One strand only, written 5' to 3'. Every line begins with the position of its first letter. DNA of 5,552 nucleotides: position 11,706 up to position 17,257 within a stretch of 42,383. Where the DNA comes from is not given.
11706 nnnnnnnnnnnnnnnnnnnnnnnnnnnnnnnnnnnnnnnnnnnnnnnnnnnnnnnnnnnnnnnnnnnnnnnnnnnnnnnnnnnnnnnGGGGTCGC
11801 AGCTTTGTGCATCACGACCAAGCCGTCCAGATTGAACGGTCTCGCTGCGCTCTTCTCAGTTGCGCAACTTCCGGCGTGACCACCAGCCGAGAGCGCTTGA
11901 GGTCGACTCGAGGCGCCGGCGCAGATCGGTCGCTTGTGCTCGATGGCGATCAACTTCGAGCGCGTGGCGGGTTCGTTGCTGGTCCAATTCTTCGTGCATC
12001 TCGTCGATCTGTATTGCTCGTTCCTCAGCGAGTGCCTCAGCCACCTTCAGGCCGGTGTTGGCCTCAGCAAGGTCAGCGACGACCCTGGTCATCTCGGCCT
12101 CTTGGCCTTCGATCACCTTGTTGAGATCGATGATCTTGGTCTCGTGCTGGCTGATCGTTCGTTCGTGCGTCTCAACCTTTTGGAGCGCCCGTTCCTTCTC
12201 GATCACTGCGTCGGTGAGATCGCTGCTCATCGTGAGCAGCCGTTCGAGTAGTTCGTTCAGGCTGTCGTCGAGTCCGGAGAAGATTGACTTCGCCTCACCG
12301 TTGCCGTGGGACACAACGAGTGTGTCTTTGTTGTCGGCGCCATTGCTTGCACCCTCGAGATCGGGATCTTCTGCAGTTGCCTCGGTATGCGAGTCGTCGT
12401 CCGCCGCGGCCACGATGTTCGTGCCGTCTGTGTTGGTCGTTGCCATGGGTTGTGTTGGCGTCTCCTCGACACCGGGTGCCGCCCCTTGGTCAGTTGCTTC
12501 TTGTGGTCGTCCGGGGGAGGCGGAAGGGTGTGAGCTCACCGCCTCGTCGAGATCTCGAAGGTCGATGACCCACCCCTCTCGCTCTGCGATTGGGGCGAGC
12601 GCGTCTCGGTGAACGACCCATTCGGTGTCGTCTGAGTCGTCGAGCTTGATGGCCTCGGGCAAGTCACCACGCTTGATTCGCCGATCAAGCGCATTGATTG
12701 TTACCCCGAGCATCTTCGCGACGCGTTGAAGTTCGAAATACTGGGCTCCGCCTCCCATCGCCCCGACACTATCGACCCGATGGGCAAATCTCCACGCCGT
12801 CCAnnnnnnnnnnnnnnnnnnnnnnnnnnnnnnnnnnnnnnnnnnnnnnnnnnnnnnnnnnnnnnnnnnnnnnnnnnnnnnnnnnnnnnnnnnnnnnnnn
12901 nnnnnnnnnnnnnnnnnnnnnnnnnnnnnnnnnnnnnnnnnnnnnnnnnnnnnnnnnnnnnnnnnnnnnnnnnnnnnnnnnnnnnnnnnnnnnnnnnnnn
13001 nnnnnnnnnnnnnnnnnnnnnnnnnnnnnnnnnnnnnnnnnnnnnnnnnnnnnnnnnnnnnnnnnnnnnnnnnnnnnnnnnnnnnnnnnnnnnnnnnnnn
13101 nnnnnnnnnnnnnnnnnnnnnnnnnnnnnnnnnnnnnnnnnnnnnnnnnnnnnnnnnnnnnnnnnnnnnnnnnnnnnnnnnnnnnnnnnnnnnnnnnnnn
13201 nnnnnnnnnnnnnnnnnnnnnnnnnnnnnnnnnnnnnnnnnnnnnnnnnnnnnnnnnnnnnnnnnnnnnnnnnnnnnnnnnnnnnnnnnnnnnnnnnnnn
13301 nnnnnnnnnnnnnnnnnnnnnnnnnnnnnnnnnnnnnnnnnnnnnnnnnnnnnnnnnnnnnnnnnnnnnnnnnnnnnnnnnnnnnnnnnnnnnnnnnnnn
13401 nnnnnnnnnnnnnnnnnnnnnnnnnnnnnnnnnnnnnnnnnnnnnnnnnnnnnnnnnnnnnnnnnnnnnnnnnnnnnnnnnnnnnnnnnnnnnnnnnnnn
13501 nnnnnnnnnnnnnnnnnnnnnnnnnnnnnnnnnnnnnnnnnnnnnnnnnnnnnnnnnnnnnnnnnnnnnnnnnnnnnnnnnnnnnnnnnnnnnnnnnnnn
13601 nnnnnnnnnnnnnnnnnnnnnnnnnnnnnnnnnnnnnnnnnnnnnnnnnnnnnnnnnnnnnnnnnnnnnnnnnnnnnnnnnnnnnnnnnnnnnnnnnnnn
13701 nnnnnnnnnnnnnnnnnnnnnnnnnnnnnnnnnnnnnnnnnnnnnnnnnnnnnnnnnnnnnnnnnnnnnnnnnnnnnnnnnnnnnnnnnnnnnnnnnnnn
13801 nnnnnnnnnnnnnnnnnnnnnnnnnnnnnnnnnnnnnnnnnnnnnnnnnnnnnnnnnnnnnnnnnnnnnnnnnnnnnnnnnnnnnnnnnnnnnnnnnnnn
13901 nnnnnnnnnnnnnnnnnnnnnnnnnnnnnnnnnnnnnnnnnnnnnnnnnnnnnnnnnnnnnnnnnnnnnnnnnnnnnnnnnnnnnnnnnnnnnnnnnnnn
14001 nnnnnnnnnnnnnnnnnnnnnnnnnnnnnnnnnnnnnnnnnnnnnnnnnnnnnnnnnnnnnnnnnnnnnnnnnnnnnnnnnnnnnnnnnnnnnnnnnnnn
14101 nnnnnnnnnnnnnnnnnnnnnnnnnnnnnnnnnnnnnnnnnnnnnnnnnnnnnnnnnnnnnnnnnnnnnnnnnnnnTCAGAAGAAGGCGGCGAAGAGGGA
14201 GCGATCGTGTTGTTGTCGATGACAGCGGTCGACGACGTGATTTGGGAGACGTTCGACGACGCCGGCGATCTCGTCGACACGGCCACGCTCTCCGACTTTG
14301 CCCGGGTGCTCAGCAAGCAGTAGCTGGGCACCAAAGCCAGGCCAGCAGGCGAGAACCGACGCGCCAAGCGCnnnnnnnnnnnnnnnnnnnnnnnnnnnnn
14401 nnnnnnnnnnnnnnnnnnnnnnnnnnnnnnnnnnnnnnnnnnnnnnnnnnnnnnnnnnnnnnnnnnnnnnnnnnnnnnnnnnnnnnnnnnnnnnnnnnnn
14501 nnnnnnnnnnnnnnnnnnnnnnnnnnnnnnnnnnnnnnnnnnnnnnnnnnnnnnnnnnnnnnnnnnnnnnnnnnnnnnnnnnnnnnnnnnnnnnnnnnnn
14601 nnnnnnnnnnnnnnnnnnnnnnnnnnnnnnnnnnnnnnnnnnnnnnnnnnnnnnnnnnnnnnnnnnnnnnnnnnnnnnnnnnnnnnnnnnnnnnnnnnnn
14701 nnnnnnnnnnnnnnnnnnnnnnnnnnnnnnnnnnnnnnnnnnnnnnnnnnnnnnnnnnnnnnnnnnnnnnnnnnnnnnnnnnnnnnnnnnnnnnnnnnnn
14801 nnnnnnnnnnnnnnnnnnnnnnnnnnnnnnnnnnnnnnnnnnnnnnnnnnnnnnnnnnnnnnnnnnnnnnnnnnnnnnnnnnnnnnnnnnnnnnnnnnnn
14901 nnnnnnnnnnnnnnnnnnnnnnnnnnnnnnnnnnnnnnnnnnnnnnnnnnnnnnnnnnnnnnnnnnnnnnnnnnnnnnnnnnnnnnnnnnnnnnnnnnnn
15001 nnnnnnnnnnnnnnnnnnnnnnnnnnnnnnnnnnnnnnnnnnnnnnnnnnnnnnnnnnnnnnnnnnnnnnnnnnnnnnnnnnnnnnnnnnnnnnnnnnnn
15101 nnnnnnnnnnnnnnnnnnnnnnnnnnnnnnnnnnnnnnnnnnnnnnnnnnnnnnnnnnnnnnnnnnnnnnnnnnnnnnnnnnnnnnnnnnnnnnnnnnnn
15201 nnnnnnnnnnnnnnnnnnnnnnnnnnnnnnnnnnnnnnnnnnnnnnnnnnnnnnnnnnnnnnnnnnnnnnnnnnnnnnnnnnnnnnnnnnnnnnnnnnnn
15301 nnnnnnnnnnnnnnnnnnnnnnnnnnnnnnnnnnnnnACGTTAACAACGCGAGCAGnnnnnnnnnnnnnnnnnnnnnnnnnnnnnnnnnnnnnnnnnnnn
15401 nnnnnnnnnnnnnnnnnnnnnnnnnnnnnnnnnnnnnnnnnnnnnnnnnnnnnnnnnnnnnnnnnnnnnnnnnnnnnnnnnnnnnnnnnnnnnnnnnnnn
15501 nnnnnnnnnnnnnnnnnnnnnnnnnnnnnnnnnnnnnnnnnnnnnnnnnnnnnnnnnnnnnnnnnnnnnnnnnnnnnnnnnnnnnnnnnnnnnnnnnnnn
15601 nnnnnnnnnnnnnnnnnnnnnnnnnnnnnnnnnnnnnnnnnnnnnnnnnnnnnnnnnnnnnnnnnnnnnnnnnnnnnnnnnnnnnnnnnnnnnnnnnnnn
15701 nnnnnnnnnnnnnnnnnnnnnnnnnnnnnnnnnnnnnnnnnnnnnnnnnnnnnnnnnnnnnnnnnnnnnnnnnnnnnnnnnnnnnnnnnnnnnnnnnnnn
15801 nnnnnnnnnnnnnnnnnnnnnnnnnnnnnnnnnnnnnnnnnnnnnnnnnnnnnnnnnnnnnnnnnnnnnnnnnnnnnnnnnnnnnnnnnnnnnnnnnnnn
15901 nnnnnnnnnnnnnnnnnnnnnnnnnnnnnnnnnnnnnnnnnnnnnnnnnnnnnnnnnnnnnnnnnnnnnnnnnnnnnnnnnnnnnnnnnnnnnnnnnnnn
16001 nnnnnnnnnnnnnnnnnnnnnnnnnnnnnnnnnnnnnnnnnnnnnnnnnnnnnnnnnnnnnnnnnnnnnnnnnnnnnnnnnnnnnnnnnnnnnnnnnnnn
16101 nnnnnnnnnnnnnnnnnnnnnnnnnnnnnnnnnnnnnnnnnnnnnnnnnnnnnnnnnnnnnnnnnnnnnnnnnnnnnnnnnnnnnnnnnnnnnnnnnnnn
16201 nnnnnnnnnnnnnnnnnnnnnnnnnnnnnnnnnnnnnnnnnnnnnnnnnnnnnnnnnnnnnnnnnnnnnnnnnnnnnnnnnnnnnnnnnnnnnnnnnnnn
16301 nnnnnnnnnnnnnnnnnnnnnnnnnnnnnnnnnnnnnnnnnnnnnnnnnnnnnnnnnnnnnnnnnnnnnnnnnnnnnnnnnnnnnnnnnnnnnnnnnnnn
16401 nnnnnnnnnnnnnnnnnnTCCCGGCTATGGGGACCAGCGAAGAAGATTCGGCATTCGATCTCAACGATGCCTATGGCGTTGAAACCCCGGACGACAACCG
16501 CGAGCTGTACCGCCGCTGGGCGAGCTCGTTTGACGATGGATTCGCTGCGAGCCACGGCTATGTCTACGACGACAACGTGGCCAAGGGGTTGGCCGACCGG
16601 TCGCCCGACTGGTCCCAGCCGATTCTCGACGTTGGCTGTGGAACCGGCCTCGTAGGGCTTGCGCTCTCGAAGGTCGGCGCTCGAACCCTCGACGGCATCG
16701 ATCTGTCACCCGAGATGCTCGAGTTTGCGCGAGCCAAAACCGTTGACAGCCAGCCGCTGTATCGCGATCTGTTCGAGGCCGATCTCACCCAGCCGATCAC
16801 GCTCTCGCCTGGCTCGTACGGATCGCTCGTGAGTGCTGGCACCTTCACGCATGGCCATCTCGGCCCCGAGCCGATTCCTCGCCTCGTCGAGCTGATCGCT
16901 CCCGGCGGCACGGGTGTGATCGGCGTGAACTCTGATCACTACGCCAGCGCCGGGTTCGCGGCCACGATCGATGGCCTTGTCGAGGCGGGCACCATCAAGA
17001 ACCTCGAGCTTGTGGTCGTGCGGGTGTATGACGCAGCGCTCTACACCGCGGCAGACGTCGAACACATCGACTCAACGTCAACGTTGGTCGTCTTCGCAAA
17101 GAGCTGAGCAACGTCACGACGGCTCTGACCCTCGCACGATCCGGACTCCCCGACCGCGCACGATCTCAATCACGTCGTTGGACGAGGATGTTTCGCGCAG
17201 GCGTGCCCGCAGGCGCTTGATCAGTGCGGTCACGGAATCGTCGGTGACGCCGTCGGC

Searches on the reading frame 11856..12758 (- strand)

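Call 69: search_protein_families(library=pfam, proteins=[window:11856-12758:-])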
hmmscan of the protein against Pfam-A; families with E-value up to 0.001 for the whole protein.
window:11856-12758:- (300 aa): 1 family
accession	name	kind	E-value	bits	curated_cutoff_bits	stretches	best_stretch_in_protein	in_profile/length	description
PF14872.12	GHL5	-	0.00026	19.7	23.7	1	157-285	594-723/809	Hypothetical glycoside hydrolase 5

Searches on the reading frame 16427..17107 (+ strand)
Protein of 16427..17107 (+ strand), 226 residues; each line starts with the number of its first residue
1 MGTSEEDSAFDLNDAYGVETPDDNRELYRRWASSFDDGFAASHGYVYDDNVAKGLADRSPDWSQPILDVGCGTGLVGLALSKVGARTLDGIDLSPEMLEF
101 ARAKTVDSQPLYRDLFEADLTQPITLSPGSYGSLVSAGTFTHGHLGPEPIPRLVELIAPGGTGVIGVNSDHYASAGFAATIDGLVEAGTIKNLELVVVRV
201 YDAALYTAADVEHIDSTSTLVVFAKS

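Call 48: search_protein_families(library=pfam, proteins=[window:16427-17107:+], max_evalue=0.001)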
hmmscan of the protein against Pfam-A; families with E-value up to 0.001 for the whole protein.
window:16427-17107:+ (226 aa): 7 families
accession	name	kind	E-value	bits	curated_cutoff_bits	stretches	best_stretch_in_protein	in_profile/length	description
PF13649.12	Methyltransf_25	-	3.7e-12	47.2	27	1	66-160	1-96/97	Methyltransferase domain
PF08241.18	Methyltransf_11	-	1.9e-09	38.4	21.2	1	67-161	1-91/95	Methyltransferase domain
PF08242.18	Methyltransf_12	-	3.4e-08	34.6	30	1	67-161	1-96/98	Methyltransferase domain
PF13847.12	Methyltransf_31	-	2.1e-05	24.7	27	1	65-106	6-49/145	Methyltransferase domain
PF05175.20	MTS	-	4.6e-05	23.5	23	1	62-124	31-94/170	Methyltransferase small domain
PF13489.12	Methyltransf_23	-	9.4e-05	22.6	27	1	61-114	21-73/164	Methyltransferase domain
PF06325.19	PrmA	-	0.00014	21.9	22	1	64-102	163-201/296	Ribosomal protein L11 methyltransferase (PrmA)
